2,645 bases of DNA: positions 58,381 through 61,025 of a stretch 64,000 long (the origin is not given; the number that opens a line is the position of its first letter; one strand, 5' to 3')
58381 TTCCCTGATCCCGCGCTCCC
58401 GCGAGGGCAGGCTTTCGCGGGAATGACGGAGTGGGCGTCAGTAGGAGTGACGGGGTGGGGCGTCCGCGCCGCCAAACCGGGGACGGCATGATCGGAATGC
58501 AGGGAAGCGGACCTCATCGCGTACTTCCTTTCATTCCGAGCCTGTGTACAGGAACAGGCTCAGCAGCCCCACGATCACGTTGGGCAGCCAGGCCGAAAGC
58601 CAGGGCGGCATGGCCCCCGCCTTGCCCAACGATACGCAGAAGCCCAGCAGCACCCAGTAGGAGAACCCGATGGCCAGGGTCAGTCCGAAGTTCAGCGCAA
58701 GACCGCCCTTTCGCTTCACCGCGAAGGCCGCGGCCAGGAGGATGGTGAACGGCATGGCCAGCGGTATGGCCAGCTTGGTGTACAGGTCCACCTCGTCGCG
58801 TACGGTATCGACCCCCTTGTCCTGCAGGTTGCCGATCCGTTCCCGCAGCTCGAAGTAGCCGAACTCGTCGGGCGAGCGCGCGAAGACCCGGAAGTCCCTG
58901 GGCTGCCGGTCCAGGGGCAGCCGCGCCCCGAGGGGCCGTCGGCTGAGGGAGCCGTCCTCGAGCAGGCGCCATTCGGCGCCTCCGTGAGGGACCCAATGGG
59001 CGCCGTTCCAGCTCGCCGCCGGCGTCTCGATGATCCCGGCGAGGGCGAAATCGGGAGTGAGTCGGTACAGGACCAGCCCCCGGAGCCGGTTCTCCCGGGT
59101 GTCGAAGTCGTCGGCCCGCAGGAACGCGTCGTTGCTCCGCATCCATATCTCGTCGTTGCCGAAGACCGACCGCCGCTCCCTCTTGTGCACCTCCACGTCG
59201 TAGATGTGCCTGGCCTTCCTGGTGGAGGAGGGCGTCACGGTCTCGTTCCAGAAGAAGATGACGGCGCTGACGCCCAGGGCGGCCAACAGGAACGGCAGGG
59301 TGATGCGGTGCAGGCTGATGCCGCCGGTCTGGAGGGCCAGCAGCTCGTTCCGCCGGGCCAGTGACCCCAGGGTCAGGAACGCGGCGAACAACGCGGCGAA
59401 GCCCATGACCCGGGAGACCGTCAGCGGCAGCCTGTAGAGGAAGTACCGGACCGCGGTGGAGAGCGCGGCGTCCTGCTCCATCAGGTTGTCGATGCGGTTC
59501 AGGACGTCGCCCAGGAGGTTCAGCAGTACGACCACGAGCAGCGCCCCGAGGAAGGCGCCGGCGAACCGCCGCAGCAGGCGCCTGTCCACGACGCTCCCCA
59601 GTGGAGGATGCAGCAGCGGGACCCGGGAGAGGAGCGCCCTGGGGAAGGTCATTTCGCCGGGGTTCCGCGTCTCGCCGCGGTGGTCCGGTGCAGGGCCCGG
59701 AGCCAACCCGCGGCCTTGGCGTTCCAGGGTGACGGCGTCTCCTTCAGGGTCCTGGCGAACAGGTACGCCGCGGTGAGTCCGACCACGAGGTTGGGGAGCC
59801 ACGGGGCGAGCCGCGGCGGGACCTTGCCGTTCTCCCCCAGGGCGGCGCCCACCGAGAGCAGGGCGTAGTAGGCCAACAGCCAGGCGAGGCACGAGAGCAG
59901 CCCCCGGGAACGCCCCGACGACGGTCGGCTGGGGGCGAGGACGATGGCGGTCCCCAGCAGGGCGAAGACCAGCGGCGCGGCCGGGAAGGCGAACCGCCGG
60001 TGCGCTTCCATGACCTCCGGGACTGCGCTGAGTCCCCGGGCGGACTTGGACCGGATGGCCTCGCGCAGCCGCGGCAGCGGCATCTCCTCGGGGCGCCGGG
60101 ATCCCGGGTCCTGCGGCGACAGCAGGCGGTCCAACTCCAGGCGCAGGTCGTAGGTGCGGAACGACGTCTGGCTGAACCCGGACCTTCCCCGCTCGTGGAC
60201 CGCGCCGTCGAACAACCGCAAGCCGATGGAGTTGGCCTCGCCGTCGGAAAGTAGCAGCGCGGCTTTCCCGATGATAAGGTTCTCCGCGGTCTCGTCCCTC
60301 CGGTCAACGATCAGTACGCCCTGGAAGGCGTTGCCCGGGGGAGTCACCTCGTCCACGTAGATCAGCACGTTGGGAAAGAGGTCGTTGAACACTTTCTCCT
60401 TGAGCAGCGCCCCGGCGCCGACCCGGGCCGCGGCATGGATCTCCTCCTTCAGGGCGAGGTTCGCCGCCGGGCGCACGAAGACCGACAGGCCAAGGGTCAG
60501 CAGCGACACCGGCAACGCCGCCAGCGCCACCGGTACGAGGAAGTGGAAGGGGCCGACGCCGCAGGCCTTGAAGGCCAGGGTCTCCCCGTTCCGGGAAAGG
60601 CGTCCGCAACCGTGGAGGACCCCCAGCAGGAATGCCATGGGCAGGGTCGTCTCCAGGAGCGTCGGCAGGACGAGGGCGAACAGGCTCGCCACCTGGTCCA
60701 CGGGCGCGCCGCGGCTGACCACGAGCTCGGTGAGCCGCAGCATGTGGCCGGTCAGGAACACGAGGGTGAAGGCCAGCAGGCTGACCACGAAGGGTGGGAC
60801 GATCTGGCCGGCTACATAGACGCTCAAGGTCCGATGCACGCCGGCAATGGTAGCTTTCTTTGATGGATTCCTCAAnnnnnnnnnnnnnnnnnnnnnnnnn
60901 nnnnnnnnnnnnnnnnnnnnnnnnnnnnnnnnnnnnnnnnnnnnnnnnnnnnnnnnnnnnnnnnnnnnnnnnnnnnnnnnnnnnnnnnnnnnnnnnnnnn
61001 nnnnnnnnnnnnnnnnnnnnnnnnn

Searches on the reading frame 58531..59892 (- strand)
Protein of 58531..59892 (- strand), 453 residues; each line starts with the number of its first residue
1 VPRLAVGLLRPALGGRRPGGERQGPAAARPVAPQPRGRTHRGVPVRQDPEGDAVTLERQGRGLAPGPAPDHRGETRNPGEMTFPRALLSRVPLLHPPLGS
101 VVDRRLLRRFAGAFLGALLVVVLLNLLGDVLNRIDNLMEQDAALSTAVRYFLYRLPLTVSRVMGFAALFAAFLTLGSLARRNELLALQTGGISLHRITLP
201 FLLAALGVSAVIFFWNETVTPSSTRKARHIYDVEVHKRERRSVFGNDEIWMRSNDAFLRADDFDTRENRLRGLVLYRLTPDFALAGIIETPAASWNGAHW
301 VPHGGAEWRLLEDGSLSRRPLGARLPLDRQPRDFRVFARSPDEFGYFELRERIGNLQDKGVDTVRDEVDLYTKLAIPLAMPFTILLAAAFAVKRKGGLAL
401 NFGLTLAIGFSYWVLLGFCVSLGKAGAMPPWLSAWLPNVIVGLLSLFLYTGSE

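Call 26: search_protein_families(library=pfam, proteins=[window:58531-59892:-], max_evalue=0.001)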
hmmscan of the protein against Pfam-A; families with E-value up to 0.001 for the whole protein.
window:58531-59892:- (453 aa): 1 family
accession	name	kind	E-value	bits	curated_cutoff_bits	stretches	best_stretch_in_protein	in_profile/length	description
PF03739.19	LptF_LptG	-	7.3e-75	252.6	27.9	1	106-449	3-351/353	Lipopolysaccharide export system permease LptF/LptG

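Call 28: find_encoding_contigs(protein=window:58531-59892:-, flank=8000, max_places=6)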
Protein window:58531-59892:- (453 aa): no gene with exactly this product is on record in the collection.

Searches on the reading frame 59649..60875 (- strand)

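Call 26: search_protein_families(library=pfam, proteins=[window:59649-60875:-], max_evalue=0.001)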
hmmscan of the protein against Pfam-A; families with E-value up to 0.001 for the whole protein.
window:59649-60875:- (408 aa): 1 family
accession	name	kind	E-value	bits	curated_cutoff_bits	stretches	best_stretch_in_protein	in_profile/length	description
PF03739.19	LptF_LptG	-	1.9e-79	267.7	27.9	1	20-375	2-353/353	Lipopolysaccharide export system permease LptF/LptG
